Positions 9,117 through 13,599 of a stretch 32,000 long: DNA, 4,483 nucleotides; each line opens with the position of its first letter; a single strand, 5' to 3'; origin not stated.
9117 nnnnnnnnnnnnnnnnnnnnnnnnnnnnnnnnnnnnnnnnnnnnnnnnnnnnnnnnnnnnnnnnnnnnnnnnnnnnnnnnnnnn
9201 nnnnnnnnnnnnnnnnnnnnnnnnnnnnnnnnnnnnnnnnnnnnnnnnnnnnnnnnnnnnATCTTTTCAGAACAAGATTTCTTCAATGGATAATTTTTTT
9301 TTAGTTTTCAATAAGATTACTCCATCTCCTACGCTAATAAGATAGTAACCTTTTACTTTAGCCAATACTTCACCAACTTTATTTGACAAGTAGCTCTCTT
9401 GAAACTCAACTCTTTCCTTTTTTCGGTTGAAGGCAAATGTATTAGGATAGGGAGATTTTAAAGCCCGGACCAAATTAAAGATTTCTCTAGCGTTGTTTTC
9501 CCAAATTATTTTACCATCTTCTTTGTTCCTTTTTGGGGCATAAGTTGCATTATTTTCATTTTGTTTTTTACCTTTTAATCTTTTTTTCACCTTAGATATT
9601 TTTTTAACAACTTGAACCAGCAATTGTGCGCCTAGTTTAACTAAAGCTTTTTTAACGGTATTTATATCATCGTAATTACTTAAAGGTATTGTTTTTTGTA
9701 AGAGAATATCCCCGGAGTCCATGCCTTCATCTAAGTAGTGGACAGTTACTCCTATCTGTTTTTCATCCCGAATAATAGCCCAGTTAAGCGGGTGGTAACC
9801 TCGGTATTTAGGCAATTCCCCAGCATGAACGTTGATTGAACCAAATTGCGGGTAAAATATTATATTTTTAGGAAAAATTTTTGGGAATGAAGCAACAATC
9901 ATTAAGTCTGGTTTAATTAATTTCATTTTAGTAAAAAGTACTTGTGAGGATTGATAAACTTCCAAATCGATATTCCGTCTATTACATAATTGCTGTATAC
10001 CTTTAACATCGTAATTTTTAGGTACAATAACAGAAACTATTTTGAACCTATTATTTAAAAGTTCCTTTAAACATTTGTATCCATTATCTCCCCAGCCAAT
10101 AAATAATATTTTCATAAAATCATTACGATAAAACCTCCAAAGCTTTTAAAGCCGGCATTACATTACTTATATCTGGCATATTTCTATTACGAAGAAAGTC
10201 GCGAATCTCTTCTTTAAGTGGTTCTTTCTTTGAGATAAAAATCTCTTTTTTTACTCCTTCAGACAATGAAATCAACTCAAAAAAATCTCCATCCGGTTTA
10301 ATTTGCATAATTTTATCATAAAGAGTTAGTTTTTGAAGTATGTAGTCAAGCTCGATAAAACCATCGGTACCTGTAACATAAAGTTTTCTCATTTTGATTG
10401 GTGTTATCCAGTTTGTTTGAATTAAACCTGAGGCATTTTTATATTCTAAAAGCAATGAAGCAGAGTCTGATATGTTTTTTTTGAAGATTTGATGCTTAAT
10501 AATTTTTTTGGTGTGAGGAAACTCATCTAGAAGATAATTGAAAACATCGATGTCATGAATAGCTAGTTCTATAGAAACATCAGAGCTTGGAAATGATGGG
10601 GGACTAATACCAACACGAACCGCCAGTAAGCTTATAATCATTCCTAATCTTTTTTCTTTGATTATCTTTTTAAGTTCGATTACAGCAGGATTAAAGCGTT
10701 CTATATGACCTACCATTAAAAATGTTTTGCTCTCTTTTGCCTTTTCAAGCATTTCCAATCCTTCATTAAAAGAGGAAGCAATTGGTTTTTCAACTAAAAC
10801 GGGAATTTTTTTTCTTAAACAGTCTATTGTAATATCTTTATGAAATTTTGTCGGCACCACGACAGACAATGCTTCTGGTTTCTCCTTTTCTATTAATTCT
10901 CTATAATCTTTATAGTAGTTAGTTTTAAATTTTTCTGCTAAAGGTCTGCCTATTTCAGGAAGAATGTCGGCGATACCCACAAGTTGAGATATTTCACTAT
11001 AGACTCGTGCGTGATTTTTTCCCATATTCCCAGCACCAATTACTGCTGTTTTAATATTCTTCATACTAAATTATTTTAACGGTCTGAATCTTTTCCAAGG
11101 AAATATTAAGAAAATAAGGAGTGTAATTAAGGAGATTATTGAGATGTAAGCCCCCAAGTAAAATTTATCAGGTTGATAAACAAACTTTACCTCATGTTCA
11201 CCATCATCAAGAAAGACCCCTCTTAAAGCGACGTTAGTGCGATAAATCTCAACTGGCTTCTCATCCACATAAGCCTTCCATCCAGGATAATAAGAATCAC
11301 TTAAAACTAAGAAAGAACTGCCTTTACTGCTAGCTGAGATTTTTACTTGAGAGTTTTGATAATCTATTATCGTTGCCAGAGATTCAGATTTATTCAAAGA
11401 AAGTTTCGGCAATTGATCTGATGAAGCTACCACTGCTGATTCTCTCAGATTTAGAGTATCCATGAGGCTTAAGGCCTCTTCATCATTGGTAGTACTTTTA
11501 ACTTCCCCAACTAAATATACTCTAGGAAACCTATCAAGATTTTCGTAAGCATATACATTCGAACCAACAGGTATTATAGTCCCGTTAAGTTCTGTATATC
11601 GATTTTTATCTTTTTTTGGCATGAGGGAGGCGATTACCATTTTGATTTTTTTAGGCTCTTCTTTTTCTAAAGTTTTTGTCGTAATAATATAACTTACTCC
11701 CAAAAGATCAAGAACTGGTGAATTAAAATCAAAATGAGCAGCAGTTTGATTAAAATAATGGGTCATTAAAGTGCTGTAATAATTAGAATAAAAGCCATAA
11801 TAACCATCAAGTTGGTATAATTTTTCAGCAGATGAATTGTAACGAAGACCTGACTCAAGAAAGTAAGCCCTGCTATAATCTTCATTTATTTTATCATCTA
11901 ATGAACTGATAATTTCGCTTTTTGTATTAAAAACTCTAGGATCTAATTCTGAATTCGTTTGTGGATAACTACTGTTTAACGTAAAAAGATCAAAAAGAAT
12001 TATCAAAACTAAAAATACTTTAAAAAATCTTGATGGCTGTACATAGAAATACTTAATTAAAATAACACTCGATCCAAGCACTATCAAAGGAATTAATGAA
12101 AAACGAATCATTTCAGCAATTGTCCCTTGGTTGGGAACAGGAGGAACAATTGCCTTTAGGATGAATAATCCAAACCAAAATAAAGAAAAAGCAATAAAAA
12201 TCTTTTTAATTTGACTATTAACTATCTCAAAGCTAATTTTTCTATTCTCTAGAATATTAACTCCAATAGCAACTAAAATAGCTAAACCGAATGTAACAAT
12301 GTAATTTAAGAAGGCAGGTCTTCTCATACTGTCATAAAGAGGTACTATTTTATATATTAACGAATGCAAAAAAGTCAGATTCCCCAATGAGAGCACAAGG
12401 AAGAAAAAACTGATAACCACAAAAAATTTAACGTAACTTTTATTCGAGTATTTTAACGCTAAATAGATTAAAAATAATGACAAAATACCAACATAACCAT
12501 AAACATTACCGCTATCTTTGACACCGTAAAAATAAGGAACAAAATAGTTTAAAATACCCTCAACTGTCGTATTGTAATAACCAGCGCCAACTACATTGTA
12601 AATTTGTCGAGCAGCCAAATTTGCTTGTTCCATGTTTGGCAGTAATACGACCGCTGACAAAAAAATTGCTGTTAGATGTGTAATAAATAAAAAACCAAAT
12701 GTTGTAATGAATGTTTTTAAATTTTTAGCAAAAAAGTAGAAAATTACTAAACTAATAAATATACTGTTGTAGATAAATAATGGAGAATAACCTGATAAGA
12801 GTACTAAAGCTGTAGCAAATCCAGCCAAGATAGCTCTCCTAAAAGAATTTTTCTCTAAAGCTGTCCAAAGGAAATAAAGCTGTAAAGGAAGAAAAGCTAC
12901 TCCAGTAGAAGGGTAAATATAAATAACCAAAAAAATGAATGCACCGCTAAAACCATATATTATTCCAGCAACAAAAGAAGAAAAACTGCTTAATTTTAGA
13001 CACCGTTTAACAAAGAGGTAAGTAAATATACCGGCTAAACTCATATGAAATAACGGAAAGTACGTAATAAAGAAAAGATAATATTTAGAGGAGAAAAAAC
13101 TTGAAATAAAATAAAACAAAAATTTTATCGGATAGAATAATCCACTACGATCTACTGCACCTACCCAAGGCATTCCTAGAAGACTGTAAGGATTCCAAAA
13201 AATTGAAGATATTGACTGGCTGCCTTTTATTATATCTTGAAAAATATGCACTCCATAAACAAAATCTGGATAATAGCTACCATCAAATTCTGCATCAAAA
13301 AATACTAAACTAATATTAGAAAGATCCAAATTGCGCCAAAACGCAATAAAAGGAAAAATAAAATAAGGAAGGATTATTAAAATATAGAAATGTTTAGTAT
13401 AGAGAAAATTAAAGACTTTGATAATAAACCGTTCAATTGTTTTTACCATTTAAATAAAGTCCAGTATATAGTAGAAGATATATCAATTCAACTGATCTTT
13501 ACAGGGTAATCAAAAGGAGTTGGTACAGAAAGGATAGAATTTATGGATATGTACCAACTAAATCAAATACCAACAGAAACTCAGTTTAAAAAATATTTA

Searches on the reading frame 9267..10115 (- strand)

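Call 4: search_protein_families(library=pfam, proteins=[window:9267-10115:-], max_evalue=0.01)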
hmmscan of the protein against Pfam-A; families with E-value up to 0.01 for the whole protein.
window:9267-10115:- (282 aa): 2 families
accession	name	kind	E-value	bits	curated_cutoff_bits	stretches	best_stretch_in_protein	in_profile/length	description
PF00551.24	Formyl_trans_N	-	8.9e-29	101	26.1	1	1-170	1-181/181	Formyl transferase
PF02911.23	Formyl_trans_C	-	9.7e-12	45.4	21.1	1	197-272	3-82/100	Formyl transferase, C-terminal domain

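Call 5: search_protein_families(library=ncbifam, proteins=[window:9267-10115:-], max_evalue=0.001)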
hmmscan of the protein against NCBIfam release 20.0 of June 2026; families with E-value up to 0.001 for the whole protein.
window:9267-10115:- (282 aa): 7 families
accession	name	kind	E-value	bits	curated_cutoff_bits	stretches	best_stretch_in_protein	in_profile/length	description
TIGR00460.1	fmt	equivalog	2.8e-50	171.2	201.5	1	1-248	1-262/315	methionyl-tRNA formyltransferase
NF005998.1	PRK08125.1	equivalog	8.6e-41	140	777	1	1-251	1-260/649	bifunctional UDP-4-amino-4-deoxy-L-arabinose formyltransferase/UDP-glucuronic acid oxidase ArnA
NF005414.0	PRK06988.1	equivalog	6.3e-38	130.5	316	1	1-234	3-241/311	formyltransferase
TIGR00639.1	PurN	equivalog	1.6e-20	73.4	150.1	1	57-179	68-190/192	phosphoribosylglycinamide formyltransferase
NF005755.0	PRK07579.1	equivalog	3e-16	60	238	1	70-231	67-226/245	dTDP-4-amino-4,6-dideoxyglucose formyltransferase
NF004684.0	PRK06027.1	subfamily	1e-11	45.1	223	1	57-183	154-280/286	formyltetrahydrofolate deformylase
TIGR00655.1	PurU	equivalog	2.3e-11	43.9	285.95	1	61-171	153-263/280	formyltetrahydrofolate deformylase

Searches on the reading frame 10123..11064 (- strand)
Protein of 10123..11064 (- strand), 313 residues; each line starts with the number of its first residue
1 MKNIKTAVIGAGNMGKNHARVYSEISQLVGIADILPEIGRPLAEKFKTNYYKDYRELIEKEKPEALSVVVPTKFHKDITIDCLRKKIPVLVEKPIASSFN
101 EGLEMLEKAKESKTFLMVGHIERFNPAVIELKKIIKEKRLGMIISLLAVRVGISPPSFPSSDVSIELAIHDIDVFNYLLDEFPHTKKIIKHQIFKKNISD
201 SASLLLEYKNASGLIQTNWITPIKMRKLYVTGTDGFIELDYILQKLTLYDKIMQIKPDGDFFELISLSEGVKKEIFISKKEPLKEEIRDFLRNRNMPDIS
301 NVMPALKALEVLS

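Call 4: search_protein_families(library=pfam, proteins=[window:10123-11064:-], max_evalue=0.01)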
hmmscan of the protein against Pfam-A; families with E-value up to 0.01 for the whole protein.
window:10123-11064:- (313 aa): 3 families
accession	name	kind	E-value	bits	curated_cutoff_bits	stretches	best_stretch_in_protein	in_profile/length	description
PF01408.29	GFO_IDH_MocA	-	4.4e-27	95.6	24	1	4-120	1-120/120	Oxidoreductase family, NAD-binding Rossmann fold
PF22725.1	GFO_IDH_MocA_C3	-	8.1e-08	32.8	27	1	130-237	3-123/124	GFO/IDH/MocA C-terminal domain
PF02894.22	GFO_IDH_MocA_C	-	1.5e-05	25.4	22.9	1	163-254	42-141/218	Oxidoreductase family, C-terminal alpha/beta domain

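Call 5: search_protein_families(library=ncbifam, proteins=[window:10123-11064:-], max_evalue=0.001)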
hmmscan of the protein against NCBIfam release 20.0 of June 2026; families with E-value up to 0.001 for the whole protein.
window:10123-11064:- (313 aa): 9 families
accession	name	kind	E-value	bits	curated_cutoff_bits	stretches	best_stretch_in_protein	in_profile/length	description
NF040723.1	UDP-GlcNAcDh_Arch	equivalog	1.4e-80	271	450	1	4-251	1-249/302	UDP-N-acetylglucosamine 3-dehydrogenase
TIGR04380.1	myo_inos_iolG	equivalog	3.7e-26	91.8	355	1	4-210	2-221/330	inositol 2-dehydrogenase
NF052479.1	LevoglcsnDh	equivalog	9.9e-18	64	650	1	1-147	1-158/386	levoglucosan dehydrogenase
NF052679.1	InsChiInosDhIolG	equivalog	1.7e-15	56.9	540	1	4-189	3-195/343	bifunctional inositol 2-dehydrogenase/D-chiro-inositol 1-dehydrogenase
NF041392.1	XylDh_Gfo6_Halo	equivalog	1.6e-10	40.3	350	1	51-143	71-163/350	D-xylose 1-dehydrogenase Gfo6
NF007574.0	PRK10206.1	equivalog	8.7e-09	34.9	352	1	50-292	53-300/345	oxidoreductase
NF058561.1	BT_2158_fam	equivalog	8.7e-08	31.2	750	1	5-144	37-178/487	glycoside 3-dehydrogenase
NF008607.0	PRK11579.1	subfamily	0.00025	20.1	330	1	52-144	54-146/346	oxidoreductase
NF058563.1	BT_2159_fam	equivalog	0.00031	19.9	650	1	4-144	1-144/350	disaccharide 3-dehydrogenase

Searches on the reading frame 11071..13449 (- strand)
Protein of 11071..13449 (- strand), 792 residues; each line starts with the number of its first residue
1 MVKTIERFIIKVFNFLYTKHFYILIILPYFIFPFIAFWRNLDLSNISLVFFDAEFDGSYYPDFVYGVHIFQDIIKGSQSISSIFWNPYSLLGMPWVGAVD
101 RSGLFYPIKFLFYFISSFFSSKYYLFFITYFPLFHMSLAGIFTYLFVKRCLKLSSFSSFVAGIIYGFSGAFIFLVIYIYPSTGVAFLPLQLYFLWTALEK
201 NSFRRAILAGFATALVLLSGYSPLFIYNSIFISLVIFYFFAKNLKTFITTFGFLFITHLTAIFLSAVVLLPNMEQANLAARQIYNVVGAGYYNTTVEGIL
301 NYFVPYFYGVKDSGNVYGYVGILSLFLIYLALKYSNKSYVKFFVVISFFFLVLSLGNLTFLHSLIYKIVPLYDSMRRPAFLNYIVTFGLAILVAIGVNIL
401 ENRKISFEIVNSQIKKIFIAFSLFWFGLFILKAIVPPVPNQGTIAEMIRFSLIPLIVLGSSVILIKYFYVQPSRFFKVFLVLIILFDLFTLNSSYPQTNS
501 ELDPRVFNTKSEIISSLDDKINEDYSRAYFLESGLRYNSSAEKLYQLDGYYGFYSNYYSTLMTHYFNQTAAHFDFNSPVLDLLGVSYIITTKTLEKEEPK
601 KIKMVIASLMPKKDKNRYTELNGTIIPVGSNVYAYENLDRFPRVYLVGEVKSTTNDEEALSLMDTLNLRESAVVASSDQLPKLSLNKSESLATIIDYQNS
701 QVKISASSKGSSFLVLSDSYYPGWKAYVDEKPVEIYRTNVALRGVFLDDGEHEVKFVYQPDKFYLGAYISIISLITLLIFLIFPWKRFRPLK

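Call 61: search_protein_families(library=pfam, proteins=[window:11071-13449:-], max_evalue=0.001)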
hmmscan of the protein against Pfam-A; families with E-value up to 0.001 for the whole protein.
window:11071-13449:- (792 aa): 1 family
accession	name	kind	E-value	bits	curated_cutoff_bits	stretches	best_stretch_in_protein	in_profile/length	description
PF09586.16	YfhO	-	7.1e-13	48.3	28.5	1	666-770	729-835/835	Bacterial membrane protein YfhO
